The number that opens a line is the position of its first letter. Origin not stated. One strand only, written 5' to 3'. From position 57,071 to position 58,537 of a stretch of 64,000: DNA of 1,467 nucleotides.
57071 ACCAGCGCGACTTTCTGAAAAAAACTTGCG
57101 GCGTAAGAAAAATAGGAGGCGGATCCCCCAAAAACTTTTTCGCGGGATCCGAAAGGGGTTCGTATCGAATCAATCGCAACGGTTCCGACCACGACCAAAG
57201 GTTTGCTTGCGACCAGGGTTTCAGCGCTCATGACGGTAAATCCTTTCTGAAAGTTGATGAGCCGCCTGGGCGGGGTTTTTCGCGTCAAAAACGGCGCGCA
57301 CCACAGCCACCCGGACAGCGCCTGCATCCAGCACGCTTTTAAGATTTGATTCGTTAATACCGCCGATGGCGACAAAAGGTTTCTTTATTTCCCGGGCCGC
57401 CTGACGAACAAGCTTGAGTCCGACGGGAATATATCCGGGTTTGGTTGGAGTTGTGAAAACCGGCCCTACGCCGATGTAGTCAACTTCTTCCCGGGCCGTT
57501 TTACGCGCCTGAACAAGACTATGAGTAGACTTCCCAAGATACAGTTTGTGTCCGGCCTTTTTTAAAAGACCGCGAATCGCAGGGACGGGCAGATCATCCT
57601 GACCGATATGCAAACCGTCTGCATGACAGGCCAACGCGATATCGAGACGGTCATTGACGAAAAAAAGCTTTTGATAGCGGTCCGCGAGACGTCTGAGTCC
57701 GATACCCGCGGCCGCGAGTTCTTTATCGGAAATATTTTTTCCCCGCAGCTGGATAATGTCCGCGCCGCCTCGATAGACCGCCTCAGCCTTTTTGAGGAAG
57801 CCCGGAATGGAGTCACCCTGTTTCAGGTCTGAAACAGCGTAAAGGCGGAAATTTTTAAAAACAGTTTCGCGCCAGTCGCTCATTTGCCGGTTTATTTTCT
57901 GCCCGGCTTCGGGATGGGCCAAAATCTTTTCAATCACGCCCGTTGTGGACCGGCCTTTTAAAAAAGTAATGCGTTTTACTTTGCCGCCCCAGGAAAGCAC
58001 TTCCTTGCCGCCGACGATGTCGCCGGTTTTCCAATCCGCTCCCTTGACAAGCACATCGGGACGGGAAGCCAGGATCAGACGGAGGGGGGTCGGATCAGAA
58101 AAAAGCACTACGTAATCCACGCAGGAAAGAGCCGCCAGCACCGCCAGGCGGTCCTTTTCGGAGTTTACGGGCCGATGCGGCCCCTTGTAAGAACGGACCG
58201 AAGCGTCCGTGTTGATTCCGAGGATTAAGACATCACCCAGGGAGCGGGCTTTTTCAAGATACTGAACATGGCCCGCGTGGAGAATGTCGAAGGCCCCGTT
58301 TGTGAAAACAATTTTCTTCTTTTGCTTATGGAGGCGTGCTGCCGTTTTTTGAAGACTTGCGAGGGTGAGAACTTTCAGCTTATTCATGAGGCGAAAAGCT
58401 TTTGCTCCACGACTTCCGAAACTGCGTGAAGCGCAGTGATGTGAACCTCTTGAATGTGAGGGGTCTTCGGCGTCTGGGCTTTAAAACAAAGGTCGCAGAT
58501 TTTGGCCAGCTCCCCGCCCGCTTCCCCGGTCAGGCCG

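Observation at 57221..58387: ADP-heptose adenylyltransferase domain fused to thiamine-phosphate synthase (HldE-II::ThiE), with the kinase half split off downstream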

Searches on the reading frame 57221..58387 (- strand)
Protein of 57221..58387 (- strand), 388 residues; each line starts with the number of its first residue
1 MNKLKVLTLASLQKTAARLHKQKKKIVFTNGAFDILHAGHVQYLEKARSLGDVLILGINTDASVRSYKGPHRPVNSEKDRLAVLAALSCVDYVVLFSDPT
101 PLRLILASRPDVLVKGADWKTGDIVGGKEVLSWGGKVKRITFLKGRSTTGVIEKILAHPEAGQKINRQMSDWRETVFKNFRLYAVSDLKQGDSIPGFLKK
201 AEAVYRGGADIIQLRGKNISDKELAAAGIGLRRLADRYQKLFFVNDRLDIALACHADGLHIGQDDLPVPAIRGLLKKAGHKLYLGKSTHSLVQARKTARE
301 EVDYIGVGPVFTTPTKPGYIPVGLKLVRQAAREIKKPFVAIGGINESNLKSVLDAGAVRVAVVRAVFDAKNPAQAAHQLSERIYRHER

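Call 3: search_protein_families(library=pfam, proteins=[window:57221-58387:-], max_evalue=0.01)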
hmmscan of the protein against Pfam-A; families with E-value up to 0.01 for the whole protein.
window:57221-58387:- (388 aa): 2 families
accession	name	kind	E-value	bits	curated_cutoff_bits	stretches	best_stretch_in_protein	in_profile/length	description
PF02581.23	TMP-TENI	-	3.5e-53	180.1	27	1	183-366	2-180/180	Thiamine monophosphate synthase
PF01467.32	CTP_transf_like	-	8.2e-18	65.3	21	1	29-121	2-92/133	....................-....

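Call 4: search_protein_families(library=ncbifam, proteins=[window:57221-58387:-], max_evalue=0.01)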
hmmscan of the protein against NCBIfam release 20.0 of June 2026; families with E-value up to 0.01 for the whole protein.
window:57221-58387:- (388 aa): 24 families
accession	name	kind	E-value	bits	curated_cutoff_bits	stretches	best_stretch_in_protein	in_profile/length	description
NF002727.0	PRK02615.1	equivalog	2.7e-62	210.5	335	1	172-385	141-346/349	thiamine phosphate synthase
TIGR02199.1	rfaE_dom_II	equivalog_domain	1.8e-58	196.5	181.5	1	16-156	3-143/144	D-glycero-beta-D-manno-heptose 1-phosphate adenylyltransferase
TIGR00693.1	thiE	equivalog_domain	3.3e-55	186.4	145.1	1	181-379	1-197/197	thiamine phosphate synthase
NF008454.0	PRK11316.1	equivalog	3.1e-54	184.3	521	1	4-156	320-472/475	bifunctional D-glycero-beta-D-manno-heptose-7-phosphate kinase/D-glycero-beta-D-manno-heptose 1-phosphate adenylyltransferase HldE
NF000740.0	PRK00043.3-4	equivalog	1.3e-31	109.7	202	1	198-379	22-210/218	thiamine phosphate synthase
NF005819.0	PRK07695.1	equivalog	1.9e-29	102.8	251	1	206-385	25-199/205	thiazole tautomerase TenI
NF007070.0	PRK09517.1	equivalog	9.2e-28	97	761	1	179-383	3-214/755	multifunctional thiamine-phosphate pyrophosphorylase/synthase/phosphomethylpyrimidine kinase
NF000736.0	PRK00043.2-3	equivalog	2.3e-27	95.8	227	1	200-379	19-201/207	thiamine phosphate synthase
NF000741.0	PRK00043.3-5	equivalog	2.2e-25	89.6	350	1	199-380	23-211/217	thiamine phosphate synthase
NF002904.0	PRK03512.1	equivalog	1.4e-24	86.8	231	1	203-383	27-206/211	thiamine phosphate synthase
NF006530.0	PRK08999.1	equivalog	2.8e-22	79.2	245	1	183-367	134-313/315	Nudix family hydrolase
NF008933.0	PRK12290.1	equivalog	6.3e-22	78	516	1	207-376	229-405/438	thiamine phosphate synthase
NF000734.0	PRK00043.1-5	equivalog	5.3e-20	71.9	252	1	208-378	23-192/201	thiamine phosphate synthase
NF000738.0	PRK00043.3-1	equivalog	8e-19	68.1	445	1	192-378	17-210/221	thiamine phosphate synthase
TIGR00125.1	cyt_tran_rel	domain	3.5e-16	59.1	27.7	1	26-92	1-64/65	adenylyltransferase/cytidyltransferase family protein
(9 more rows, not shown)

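Call 5: find_homologous_proteins(query=window:57221-58387:-, max_evalue=1e-10)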
Query window:57221-58387:- (388 aa): 4984 proteins with E <= 1e-10 among 8000 candidates; the best 120 are listed.
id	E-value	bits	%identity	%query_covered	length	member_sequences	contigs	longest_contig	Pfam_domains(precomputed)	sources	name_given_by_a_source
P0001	1.8e-252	855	100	100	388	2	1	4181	PF01467.33,PF02581.24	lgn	-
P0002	3.4e-209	712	82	99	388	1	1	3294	PF01467.33,PF02581.24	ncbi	-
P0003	3.2e-173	594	72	95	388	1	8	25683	PF01467.33,PF02581.24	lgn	-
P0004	2.1e-171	588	69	99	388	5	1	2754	PF01467.33,PF02581.24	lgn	-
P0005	1.6e-170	585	68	100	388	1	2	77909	PF01467.33,PF02581.24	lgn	-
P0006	4.7e-168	577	67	100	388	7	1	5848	PF01467.33,PF02581.24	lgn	-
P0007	8.4e-130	451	57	98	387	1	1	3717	PF01467.33,PF02581.24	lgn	-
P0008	1.4e-77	279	62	55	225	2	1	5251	PF02581.24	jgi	-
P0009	4.4e-76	274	54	38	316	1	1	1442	PF01467.33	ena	-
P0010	5.0e-76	274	57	56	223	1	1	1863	PF02581.24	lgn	-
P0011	1.1e-75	273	59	55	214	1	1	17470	PF02581.24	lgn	-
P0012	1.5e-75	273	60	56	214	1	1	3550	PF02581.24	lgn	-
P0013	1.6e-75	272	62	55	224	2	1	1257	PF02581.24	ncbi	-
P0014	1.2e-74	270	61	56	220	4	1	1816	PF02581.24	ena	-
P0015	2.4e-74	269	61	54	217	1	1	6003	PF02581.24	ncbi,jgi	-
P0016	2.9e-74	268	58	56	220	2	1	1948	PF02581.24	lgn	-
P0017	4.2e-74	268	59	55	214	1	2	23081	PF02581.24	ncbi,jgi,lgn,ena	-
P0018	6.2e-74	267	60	55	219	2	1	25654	PF02581.24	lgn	-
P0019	6.4e-74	267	58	56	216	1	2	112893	PF02581.24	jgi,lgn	jgi:thiamine-phosphate pyrophosphorylase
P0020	8.9e-74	267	58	55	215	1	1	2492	PF02581.24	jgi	jgi:thiamine-phosphate pyrophosphorylase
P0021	2.3e-73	265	58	56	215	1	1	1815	PF02581.24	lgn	-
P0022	3.3e-73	265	56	56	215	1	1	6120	PF02581.24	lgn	-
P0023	4.8e-73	264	58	56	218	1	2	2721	PF02581.24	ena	-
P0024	1.1e-72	263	60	55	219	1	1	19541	PF02581.24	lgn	-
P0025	1.3e-72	263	59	55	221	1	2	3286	PF02581.24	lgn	-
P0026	1.4e-72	263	59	56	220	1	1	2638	PF02581.24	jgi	jgi:thiamine-phosphate pyrophosphorylase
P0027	1.6e-72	263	56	55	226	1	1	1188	PF02581.24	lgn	-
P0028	2.5e-72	262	58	56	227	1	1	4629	PF02581.24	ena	-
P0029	3.2e-72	262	61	53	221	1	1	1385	PF02581.24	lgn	-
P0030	3.4e-72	262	59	55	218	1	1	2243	PF02581.24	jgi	jgi:thiamine-phosphate pyrophosphorylase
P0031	3.8e-72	261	58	55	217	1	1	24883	PF02581.24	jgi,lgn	jgi:thiamine-phosphate pyrophosphorylase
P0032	4.1e-72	261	61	55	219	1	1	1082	PF02581.24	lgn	-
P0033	5.0e-72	261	57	55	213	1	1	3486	PF02581.24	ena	-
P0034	6.2e-72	261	58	55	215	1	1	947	PF02581.24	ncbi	-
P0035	1.1e-71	260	59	56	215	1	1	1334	PF02581.24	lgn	-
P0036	1.4e-71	259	57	55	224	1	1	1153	PF02581.24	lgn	-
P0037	1.9e-71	259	55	56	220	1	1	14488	PF03060.22,PF02581.24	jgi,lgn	jgi:thiamine-phosphate pyrophosphorylase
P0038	2.0e-71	259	57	56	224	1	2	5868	PF02581.24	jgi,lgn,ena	-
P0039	2.4e-71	259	57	55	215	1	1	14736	PF02581.24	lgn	-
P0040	3.1e-71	258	58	54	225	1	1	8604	PF02581.24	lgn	-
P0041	3.5e-71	258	58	54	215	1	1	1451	PF02581.24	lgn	-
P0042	3.6e-71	258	59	55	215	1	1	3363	PF02581.24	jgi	jgi:thiamine-phosphate pyrophosphorylase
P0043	4.8e-71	258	58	56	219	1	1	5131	PF02581.24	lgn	-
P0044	6.0e-71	257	57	54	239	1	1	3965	PF02581.24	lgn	-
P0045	8.8e-71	257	60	55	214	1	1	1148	PF02581.24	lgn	-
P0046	1.1e-70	257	57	55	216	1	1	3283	PF02581.24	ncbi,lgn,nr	ncbi:MAG TPA: thiamine phosphate synthase [bacterium]|nr:thiamine phosphate synthase [bacterium]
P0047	1.3e-70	256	55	54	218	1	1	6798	PF02581.24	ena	-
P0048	2.2e-70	256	56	55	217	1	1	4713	PF02581.24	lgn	-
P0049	3.3e-70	255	58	55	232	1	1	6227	PF02581.24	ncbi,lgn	-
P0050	3.7e-70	255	58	56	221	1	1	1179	PF02581.24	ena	-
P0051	5.2e-70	254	56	55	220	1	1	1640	PF02581.24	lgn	-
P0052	5.2e-70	254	58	54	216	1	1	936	PF02581.24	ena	-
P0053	5.5e-70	254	56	54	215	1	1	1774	PF02581.24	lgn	-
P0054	6.5e-70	254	58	56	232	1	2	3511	PF02581.24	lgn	-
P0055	6.6e-70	254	57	56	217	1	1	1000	PF02581.24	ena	-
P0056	7.5e-70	254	57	55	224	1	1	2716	PF02581.24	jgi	jgi:thiamine-phosphate pyrophosphorylase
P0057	9.3e-70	253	57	56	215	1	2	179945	PF02581.24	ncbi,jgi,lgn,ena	-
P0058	1.1e-69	253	57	55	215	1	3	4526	PF02581.24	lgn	-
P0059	1.1e-69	253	57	55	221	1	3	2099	PF02581.24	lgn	-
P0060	1.2e-69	253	55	55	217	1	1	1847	PF02581.24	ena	-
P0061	1.3e-69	253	57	54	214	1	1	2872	PF02581.24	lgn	-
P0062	1.3e-69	253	57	55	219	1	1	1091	PF02581.24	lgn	-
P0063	1.4e-69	253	57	55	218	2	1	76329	PF02581.24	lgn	-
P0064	1.5e-69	253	56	55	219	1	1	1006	PF02581.24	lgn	-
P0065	2.8e-69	252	56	56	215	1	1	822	PF02581.24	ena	-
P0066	3.3e-69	252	53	56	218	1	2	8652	PF02581.24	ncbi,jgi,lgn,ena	-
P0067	4.1e-69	251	55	55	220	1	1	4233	PF02581.24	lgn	-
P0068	4.6e-69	251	55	55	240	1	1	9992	PF02581.24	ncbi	-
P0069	4.9e-69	251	56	55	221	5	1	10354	PF02581.24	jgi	jgi:thiamine-phosphate pyrophosphorylase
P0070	6.3e-69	251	54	56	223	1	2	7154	PF02581.24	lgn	-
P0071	6.5e-69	251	57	54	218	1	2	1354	PF02581.24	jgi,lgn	jgi:thiamine-phosphate pyrophosphorylase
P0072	1.2e-68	250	56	56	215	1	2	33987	PF02581.24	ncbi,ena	-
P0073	1.3e-68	250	57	56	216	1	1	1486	PF02581.24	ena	-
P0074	1.5e-68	249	57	55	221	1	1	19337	PF02581.24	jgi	jgi:thiamine-phosphate pyrophosphorylase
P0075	1.9e-68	249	54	55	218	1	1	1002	PF02581.24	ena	-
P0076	2.1e-68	249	56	54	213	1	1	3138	PF02581.24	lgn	-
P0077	2.2e-68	249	55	55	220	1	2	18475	PF03060.22,PF02581.24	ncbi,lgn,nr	ncbi:MAG: thiamine phosphate synthase [Candidatus Omnitrophica bacterium]|nr:thiamine phosphate synt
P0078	2.5e-68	249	56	54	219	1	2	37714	PF02581.24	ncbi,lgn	-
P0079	2.6e-68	249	56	56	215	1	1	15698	PF02581.24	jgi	-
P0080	3.1e-68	248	55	56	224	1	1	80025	PF02581.24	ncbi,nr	ncbi:MAG: thiamine phosphate synthase [Candidatus Omnitrophica bacterium]|nr:thiamine phosphate synt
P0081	3.1e-68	248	54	56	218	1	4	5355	PF02581.24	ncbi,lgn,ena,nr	ncbi:MAG TPA: thiamine phosphate synthase [bacterium]|nr:thiamine phosphate synthase [bacterium]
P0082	4.0e-68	248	55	56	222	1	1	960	PF02581.24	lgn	-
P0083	4.0e-68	248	55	55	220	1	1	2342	PF02581.24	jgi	-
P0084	4.5e-68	248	57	55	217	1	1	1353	PF02581.24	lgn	-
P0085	4.5e-68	248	56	55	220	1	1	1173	PF02581.24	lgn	-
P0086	4.6e-68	248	56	55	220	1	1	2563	PF02581.24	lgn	-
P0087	4.7e-68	248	54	55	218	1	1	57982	PF02581.24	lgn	-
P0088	5.1e-68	248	58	52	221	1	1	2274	PF02581.24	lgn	-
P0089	5.9e-68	248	54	55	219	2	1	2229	PF02581.24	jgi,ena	-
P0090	5.9e-68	248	53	56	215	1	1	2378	PF02581.24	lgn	-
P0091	6.0e-68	248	57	52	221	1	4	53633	PF02581.24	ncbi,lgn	-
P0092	6.1e-68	248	56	55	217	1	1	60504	PF02581.24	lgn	-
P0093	6.2e-68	247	56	55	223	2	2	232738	PF02581.24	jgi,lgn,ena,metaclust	metaclust:\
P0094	6.8e-68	247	55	55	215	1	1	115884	PF03060.22,PF02581.24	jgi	jgi:thiamine-phosphate pyrophosphorylase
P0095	7.0e-68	247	56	56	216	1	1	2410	PF02581.24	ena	-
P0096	7.0e-68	247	57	55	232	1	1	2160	PF02581.24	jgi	jgi:thiamine-phosphate pyrophosphorylase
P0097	7.2e-68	247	54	55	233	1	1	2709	PF02581.24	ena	-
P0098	7.5e-68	247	57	55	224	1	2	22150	PF02581.24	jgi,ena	-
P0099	8.4e-68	247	53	56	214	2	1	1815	PF02581.24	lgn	-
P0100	8.5e-68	247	55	55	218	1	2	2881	PF02581.24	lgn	-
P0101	9.6e-68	247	55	55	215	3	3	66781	PF02581.24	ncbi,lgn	-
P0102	9.9e-68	247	56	55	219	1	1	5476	PF02581.24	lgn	-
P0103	1.3e-67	246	58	54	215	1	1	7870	PF02581.24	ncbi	-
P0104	1.3e-67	246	57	54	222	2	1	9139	PF02581.24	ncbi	-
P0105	1.5e-67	246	55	56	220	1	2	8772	PF02581.24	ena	-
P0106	1.6e-67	246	56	55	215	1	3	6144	PF02581.24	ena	-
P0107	1.6e-67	246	55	55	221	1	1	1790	PF02581.24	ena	-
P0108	1.7e-67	246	56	56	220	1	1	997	PF02581.24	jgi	jgi:thiamine-phosphate pyrophosphorylase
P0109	1.7e-67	246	57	54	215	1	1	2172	PF02581.24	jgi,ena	-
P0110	1.7e-67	246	57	55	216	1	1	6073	PF02581.24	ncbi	-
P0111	1.8e-67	246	58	55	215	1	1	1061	PF02581.24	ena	-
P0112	1.9e-67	246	55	55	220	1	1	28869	PF02581.24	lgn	-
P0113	2.0e-67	246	56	55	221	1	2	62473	PF02581.24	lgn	-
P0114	2.3e-67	246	54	55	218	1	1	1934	PF02581.24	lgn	-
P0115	2.4e-67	246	56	55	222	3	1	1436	PF02581.24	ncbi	-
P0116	2.5e-67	246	56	55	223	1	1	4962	PF03060.22,PF02581.24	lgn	-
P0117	2.6e-67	245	54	56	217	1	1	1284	PF02581.24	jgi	jgi:thiamine-phosphate pyrophosphorylase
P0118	2.7e-67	245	55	56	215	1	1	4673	PF02581.24,PF00977.28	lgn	-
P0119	2.9e-67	245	56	55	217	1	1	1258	PF02581.24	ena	-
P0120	3.1e-67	245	55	56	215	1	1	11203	PF02581.24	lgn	-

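Call 8: find_encoding_contigs(protein=P0005, flank=10000, max_places=3)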
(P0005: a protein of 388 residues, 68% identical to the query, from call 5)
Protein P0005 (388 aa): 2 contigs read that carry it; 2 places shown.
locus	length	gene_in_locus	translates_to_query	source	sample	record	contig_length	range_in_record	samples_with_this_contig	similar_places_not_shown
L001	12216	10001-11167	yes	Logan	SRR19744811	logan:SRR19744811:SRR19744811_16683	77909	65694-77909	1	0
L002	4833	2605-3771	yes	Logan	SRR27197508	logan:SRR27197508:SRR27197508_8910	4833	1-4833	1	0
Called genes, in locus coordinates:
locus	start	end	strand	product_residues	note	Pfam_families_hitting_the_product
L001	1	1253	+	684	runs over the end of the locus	PF03483:B3_4, PF03484:B5, PF17759:tRNA_synthFbeta, PF03147:FDX-ACB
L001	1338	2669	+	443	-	PF05496:RuvB_N, PF00004:AAA, PF01443:Viral_helicase1 (weak), PF07728:AAA_5 (faint), PF13173:AAA_14 (weak), PF16193:AAA_assoc_2, PF12002:MgsA_C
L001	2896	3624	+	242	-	-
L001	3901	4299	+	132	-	PF08899:DUF1844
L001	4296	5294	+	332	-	PF03706:LPG_synthase_TM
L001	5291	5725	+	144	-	PF01220:DHquinase_II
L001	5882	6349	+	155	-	PF00364:Biotin_lipoyl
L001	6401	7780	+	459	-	PF00289:Biotin_carb_N, PF02786:CPSase_L_D2, PF02222:ATP-grasp, PF07478:Dala_Dala_lig_C, PF02785:Biotin_carb_C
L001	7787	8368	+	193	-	-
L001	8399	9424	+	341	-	PF00365:PFK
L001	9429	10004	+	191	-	PF13580:SIS_2, PF01380:SIS (weak)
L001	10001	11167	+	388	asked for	PF01467:CTP_transf_like, PF02581:TMP-TENI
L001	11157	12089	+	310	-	PF00294:PfkB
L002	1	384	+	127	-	?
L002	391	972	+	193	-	-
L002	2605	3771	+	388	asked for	PF01467:CTP_transf_like, PF02581:TMP-TENI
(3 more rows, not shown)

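Call 9: find_encoding_contigs(protein=P0003, flank=10000, max_places=3)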
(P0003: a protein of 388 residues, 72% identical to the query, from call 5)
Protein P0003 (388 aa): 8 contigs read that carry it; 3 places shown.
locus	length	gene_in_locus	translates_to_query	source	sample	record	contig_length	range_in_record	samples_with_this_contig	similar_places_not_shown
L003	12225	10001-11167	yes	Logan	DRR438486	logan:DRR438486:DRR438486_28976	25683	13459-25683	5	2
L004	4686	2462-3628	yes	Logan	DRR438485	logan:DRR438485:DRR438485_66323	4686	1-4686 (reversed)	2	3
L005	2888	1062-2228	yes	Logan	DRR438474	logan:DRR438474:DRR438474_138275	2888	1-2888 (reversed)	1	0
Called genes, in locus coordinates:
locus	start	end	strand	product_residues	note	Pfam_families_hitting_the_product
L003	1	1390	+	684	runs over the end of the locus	PF03483:B3_4, PF03484:B5, PF17759:tRNA_synthFbeta, PF03147:FDX-ACB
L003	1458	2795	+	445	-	PF05496:RuvB_N, PF00004:AAA, PF01078:Mg_chelatase (faint), PF01443:Viral_helicase1 (weak), PF07728:AAA_5 (weak), PF13173:AAA_14 (weak), PF16193:AAA_assoc_2, PF12002:MgsA_C, +1 more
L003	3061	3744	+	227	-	PF07238:PilZ (faint)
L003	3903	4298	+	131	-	PF08899:DUF1844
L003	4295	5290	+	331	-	PF03706:LPG_synthase_TM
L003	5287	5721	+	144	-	PF01220:DHquinase_II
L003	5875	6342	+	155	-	PF00364:Biotin_lipoyl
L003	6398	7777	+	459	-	PF00289:Biotin_carb_N, PF02786:CPSase_L_D2, PF08443:RimK (faint), PF02222:ATP-grasp, PF07478:Dala_Dala_lig_C, PF02785:Biotin_carb_C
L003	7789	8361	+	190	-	-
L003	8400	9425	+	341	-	PF00365:PFK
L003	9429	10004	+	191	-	PF13580:SIS_2, PF01380:SIS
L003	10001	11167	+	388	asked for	PF01467:CTP_transf_like, PF02581:TMP-TENI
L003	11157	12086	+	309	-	PF00294:PfkB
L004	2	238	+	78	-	?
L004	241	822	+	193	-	-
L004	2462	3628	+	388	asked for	PF01467:CTP_transf_like, PF02581:TMP-TENI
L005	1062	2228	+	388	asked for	PF01467:CTP_transf_like, PF02581:TMP-TENI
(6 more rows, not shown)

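Call 11: search_solved_structures(query=window:57221-58387:-, max_evalue=0.00001, show_alignments=2)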
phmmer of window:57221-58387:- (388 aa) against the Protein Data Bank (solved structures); distinct sequences matched with E-value up to 0.00001: 22.
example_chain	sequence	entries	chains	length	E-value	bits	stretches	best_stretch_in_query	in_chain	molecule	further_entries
5x9q_A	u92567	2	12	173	5.6e-38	134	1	22-158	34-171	Putative cytidylyltransferase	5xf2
3o63_A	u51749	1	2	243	4.3e-37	131.1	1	172-381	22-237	Probable thiamine-phosphate pyrophosphorylase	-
1xi3_A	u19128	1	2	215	1.2e-34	123.1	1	180-380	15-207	Thiamine phosphate pyrophosphorylase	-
3elb_A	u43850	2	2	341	1.5e-23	86.5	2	27-175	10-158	Ethanolamine-phosphate cytidylyltransferase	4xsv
1g4t_A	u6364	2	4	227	4.2e-22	81.8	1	203-385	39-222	THIAMIN PHOSPHATE SYNTHASE | PROTEIN (THIAMIN PHOSPHATE SYNTHASE)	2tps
3o15_A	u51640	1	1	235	4.3e-22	81.7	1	203-385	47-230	Thiamine-phosphate pyrophosphorylase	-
1g67_A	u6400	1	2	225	1.1e-21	80.4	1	203-385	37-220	THIAMIN PHOSPHATE SYNTHASE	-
1g4p_A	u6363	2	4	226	1.1e-21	80.4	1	203-385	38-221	THIAMIN PHOSPHATE SYNTHASE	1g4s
1g4e_A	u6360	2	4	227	1.1e-21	80.4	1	203-385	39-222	THIAMIN PHOSPHATE SYNTHASE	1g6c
1g69_A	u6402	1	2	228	1.1e-21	80.4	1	203-385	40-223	THIAMIN PHOSPHATE SYNTHASE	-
3o16_A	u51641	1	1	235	1.8e-21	79.7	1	203-385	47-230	Thiamine-phosphate pyrophosphorylase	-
3nl2_A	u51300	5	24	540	1.3e-17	67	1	180-353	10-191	Thiamine biosynthetic bifunctional enzyme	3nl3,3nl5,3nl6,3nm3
3nm1_A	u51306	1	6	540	1.3e-17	66.9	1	180-353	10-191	Thiamine biosynthetic bifunctional enzyme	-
1yad_A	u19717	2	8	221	9.3e-16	60.9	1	241-383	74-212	Regulatory protein tenI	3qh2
3glv_A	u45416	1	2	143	7e-14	54.7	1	27-145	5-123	Lipopolysaccharide core biosynthesis protein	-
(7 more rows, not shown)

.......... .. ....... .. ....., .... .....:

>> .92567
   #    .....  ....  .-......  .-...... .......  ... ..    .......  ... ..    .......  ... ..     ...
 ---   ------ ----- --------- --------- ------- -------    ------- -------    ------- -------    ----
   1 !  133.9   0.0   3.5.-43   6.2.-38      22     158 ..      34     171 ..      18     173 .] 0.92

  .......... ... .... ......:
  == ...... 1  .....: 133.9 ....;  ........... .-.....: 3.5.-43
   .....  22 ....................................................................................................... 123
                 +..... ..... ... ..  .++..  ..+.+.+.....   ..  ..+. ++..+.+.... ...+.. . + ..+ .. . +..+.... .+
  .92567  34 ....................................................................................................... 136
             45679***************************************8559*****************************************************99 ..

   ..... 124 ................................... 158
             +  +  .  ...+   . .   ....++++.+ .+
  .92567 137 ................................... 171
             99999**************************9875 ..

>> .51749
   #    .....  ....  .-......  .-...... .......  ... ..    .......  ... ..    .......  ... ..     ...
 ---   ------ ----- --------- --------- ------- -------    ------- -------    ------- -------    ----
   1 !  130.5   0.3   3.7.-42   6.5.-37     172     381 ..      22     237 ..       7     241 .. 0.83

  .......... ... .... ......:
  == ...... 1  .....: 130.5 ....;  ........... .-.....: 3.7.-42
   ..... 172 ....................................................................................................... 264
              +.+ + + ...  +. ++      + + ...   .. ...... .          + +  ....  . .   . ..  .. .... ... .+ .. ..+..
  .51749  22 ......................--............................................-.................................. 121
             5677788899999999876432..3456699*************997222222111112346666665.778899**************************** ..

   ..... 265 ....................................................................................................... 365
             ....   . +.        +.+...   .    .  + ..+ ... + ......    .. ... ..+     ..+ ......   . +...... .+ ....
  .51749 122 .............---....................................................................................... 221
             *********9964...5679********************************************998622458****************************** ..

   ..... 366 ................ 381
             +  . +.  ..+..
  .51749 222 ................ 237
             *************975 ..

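Call 14: find_encoding_contigs(protein=P0007, flank=10000, max_places=3)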
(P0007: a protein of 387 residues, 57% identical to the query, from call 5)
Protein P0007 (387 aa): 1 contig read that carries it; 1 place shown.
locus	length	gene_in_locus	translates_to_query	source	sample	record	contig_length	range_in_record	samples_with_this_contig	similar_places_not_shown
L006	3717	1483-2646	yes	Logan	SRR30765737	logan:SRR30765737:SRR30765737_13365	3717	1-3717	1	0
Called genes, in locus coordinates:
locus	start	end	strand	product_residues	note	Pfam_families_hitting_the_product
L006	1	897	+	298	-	?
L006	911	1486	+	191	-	PF13580:SIS_2, PF01380:SIS (weak)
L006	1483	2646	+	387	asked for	PF01467:CTP_transf_like, PF02581:TMP-TENI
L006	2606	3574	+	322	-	PF00294:PfkB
